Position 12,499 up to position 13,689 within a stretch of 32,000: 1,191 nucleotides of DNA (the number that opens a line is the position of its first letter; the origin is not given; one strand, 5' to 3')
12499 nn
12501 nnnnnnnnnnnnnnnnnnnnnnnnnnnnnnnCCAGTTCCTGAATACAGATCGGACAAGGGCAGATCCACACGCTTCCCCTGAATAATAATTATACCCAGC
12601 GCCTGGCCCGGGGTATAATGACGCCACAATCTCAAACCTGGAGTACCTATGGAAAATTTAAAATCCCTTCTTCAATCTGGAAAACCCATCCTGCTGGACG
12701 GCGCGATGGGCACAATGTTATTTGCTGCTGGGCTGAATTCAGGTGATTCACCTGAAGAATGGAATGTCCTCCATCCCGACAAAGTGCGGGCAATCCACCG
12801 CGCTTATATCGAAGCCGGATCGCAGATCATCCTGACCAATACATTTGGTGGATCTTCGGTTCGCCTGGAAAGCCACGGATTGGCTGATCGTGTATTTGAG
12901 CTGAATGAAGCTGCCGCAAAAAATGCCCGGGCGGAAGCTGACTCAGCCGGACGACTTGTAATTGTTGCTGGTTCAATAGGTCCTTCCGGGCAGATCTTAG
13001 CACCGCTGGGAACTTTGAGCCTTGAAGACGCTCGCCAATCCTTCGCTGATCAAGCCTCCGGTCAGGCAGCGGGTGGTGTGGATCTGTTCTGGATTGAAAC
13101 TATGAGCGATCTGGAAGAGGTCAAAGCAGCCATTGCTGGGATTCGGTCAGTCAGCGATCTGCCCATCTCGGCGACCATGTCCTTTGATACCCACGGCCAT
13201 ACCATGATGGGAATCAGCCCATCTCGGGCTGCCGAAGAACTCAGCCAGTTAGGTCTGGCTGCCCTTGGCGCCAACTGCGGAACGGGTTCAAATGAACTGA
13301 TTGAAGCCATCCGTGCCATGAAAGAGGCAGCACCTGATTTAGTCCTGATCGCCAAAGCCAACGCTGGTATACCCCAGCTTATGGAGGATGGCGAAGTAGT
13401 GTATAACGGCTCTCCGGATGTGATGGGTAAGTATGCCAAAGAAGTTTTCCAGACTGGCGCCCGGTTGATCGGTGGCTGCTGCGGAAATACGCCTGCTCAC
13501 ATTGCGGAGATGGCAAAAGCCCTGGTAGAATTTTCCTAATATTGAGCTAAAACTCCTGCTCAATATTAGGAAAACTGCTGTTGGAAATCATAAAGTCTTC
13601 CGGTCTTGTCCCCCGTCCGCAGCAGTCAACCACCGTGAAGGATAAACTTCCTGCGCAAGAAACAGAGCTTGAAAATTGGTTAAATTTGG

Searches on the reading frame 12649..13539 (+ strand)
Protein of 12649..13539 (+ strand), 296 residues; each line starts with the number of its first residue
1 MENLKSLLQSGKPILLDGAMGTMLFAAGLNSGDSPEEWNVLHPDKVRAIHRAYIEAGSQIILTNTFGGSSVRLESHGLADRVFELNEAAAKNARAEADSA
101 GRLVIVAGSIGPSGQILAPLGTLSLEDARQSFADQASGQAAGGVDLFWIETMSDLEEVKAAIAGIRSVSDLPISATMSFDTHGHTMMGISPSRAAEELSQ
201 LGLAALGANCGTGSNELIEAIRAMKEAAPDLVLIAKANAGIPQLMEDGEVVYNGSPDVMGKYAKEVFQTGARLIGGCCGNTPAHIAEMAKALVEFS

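Call 12: find_homologous_proteins(query=window:12649-13539:+, max_evalue=1e-40)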
Query window:12649-13539:+ (296 aa): 5955 proteins with E <= 1e-40 among 8000 candidates; the best 120 are listed.
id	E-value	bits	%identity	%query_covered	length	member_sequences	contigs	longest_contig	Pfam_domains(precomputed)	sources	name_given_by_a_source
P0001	3.7e-186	635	100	100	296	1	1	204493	PF02574.23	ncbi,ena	-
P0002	9.7e-165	565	87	100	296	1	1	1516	PF02574.23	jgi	-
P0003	1.9e-163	561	87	100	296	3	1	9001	PF02574.23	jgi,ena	-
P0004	5.7e-147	507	81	99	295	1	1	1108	PF02574.23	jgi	jgi:5-methyltetrahydrofolate--homocysteine methyltransferase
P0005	1.6e-143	496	79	99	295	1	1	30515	PF02574.23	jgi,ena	-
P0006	6.6e-139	480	76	100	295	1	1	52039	PF02574.23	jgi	-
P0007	2.1e-138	479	75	100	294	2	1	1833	PF02574.23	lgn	-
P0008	2.5e-138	478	77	99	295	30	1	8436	PF02574.23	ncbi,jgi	-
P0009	1.3e-137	476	75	100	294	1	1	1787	PF02574.23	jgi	jgi:methionine synthase I (cobalamin-dependent)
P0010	6.5e-137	474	75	100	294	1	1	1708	PF02574.23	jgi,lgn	-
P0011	7.4e-137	474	74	100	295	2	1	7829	PF02574.23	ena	-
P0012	7.7e-137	474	75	99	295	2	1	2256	PF02574.23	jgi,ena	-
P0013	1.3e-136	473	77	99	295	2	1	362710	PF02574.23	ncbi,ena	-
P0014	1.7e-136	472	75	100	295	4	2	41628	PF02574.23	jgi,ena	-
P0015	1.8e-136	472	75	100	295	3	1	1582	PF02574.23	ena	-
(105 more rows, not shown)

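Call 13: find_encoding_contigs(protein=P0001, flank=10000, max_places=10)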
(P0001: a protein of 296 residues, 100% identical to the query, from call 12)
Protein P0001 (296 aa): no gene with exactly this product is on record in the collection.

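Call 14: list_cluster_members(proteins=[P0001, P0002, P0003])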
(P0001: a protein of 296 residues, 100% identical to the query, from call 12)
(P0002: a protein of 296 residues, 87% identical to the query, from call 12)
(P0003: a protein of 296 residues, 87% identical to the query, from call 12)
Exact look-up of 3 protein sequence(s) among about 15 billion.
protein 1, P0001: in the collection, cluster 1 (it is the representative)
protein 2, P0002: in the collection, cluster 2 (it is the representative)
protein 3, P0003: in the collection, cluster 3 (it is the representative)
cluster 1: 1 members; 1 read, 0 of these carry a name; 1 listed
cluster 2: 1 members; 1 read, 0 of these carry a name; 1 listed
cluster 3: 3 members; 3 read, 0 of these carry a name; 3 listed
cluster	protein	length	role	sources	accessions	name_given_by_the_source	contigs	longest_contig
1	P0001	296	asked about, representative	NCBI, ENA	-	-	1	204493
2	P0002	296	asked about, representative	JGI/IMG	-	-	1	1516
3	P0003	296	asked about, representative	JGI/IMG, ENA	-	-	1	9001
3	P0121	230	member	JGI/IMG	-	-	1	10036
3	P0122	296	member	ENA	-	-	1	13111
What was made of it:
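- Tried and rejected: Cluster look-ups gave no accession (call 14).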
